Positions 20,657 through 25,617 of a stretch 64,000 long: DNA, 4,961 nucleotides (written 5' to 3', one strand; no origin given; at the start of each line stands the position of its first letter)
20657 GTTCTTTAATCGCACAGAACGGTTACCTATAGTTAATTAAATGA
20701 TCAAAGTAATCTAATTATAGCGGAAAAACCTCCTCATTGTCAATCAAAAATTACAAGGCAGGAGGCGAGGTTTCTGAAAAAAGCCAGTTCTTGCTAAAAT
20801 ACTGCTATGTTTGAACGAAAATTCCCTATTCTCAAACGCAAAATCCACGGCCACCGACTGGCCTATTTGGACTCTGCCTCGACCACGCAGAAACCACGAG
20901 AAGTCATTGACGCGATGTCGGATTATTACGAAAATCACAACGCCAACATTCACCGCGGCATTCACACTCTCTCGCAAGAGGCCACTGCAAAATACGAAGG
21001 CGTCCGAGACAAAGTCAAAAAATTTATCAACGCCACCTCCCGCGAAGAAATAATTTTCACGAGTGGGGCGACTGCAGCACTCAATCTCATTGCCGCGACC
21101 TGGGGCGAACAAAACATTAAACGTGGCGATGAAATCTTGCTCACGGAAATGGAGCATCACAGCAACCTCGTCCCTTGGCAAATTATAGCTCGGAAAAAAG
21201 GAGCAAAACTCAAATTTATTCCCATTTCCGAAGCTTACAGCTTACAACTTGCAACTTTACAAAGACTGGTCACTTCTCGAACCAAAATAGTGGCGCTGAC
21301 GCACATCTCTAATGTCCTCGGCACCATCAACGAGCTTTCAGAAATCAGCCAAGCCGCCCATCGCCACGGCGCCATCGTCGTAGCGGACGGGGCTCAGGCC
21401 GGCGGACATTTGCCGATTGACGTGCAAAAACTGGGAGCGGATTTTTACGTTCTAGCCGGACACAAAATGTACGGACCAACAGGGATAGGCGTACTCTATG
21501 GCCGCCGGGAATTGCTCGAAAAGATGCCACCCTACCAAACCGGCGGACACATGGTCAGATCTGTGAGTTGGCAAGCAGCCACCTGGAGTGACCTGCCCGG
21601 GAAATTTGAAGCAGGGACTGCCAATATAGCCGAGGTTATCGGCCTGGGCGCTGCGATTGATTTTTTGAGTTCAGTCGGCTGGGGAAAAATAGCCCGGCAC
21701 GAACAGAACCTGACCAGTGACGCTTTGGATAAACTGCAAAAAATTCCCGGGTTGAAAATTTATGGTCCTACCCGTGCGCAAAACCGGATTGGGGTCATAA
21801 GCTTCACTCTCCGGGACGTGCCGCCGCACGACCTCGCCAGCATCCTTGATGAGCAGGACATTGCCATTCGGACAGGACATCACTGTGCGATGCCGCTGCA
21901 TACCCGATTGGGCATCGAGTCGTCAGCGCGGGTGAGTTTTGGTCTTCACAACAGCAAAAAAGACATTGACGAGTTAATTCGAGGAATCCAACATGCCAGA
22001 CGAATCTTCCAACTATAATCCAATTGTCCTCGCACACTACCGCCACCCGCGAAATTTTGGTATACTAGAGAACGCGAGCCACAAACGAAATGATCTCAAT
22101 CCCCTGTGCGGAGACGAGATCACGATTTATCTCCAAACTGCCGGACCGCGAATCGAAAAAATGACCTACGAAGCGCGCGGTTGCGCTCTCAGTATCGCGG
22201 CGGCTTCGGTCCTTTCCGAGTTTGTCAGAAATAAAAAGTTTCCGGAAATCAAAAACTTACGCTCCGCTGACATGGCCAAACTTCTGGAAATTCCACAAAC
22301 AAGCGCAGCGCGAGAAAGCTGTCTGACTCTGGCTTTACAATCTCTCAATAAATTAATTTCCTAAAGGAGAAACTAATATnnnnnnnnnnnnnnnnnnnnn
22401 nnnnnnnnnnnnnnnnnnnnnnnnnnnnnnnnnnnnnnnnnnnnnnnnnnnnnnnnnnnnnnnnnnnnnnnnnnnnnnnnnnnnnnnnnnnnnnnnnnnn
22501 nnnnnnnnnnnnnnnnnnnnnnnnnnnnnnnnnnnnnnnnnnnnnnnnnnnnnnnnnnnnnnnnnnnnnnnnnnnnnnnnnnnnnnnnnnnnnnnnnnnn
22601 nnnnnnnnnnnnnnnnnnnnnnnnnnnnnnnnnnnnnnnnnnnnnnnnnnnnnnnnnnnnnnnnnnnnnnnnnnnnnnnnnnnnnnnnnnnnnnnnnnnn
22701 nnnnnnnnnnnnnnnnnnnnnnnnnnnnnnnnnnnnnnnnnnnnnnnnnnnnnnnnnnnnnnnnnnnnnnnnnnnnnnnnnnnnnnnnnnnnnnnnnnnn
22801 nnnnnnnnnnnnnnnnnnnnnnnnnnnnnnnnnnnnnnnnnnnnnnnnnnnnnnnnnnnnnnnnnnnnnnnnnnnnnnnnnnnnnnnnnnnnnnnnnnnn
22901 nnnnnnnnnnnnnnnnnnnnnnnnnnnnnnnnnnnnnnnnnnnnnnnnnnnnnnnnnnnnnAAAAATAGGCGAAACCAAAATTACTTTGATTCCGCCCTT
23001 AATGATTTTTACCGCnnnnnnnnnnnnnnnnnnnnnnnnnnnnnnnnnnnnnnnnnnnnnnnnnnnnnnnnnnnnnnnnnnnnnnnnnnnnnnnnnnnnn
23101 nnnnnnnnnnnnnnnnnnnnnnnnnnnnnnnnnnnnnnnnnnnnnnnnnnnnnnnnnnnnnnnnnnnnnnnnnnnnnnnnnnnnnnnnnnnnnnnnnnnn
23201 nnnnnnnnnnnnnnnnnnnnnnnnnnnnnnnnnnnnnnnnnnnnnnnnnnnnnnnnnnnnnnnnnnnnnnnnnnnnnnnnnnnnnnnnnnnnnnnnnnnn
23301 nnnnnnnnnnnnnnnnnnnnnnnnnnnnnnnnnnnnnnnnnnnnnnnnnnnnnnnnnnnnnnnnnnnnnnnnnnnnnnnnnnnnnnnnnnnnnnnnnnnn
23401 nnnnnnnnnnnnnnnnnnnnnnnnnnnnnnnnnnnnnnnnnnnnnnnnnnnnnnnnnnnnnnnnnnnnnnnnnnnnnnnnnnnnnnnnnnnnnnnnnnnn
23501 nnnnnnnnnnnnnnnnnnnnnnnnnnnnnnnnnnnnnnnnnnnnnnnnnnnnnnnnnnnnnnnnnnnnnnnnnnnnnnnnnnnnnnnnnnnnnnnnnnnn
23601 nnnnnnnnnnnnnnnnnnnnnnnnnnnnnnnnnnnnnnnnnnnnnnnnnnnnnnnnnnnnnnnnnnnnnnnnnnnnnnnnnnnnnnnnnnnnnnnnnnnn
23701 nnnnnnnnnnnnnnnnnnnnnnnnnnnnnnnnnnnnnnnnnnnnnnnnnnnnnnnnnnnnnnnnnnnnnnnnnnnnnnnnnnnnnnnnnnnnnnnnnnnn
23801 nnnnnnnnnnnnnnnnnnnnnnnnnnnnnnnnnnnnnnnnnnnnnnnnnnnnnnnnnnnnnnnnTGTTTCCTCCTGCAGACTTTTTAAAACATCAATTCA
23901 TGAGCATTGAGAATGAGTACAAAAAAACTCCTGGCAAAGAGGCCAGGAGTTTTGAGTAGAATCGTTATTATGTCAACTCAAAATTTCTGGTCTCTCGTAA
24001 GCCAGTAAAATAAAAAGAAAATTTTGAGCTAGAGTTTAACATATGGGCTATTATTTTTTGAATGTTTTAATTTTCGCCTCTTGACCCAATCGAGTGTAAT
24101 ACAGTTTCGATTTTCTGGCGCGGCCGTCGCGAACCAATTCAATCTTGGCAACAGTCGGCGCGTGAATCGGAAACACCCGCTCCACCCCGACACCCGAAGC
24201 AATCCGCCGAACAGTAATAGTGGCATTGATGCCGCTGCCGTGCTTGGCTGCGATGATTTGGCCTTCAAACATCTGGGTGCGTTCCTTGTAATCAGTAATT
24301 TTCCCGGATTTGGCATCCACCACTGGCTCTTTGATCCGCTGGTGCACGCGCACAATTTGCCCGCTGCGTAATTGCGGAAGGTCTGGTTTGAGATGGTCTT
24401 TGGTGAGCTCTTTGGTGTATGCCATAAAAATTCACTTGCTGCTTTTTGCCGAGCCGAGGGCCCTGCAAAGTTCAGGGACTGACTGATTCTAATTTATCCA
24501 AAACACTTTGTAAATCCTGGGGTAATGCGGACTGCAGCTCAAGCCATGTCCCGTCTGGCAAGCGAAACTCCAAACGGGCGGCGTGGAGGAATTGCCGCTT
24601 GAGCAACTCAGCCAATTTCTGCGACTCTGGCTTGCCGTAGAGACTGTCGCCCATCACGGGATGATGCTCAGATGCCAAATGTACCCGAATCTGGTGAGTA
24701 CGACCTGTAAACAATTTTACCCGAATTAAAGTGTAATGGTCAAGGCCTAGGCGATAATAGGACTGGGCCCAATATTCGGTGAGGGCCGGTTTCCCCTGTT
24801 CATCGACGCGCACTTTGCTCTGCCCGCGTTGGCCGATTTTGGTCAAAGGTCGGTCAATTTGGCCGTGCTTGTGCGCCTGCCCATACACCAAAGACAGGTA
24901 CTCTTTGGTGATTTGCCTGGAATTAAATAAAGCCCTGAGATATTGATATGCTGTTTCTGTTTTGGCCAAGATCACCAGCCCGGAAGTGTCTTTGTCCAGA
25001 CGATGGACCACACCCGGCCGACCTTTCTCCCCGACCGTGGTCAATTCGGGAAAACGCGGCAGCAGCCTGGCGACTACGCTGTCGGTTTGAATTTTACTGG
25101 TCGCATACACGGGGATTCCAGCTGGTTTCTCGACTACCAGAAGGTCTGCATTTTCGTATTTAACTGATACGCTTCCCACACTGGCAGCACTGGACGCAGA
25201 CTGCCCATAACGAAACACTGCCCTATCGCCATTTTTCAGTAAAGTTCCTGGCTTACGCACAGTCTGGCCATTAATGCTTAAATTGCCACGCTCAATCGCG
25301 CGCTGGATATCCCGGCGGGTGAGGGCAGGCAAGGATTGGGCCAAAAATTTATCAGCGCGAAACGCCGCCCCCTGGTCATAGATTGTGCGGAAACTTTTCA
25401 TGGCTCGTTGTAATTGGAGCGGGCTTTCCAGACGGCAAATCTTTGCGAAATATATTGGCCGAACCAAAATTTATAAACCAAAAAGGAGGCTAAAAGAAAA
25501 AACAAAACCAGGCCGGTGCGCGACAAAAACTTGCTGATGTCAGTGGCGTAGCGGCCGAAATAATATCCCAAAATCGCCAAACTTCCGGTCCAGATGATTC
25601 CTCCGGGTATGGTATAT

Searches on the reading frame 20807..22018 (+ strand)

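Call 62: search_protein_families(library=pfam, proteins=[window:20807-22018:+], max_evalue=0.001)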
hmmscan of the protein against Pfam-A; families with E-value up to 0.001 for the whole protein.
window:20807-22018:+ (403 aa): 5 families
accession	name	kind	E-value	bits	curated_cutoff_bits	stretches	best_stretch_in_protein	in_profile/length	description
PF00266.25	Aminotran_5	-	9.5e-152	505.7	21.5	1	20-390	2-371/371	Aminotransferase class-V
PF00155.27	Aminotran_1_2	-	8.9e-12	45.3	19.7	1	24-258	15-259/361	Aminotransferase class I and II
PF01041.23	DegT_DnrJ_EryC1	-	5e-11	42.9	19.8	1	68-200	28-151/360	DegT/DnrJ/EryC1/StrS aminotransferase family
PF01053.26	Cys_Met_Meta_PP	-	3.1e-08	33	27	1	61-220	52-198/381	Cys/Met metabolism PLP-dependent enzyme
PF01212.27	Beta_elim_lyase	-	1.3e-05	25.1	27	1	73-197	41-171/288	Beta-eliminating lyase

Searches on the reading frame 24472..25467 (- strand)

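Call 7: search_protein_families(library=pfam, proteins=[window:24472-25467:-], max_evalue=0.01)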
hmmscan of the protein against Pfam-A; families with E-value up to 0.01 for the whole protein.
window:24472-25467:- (331 aa): 2 families
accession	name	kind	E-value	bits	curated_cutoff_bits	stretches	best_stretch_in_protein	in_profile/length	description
PF00849.27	PseudoU_synth_2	-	4.7e-30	105.3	26.8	1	108-266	1-152/152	RNA pseudouridylate synthase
PF01479.30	S4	-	7e-11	42.1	22.8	1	37-82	2-47/48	S4 domain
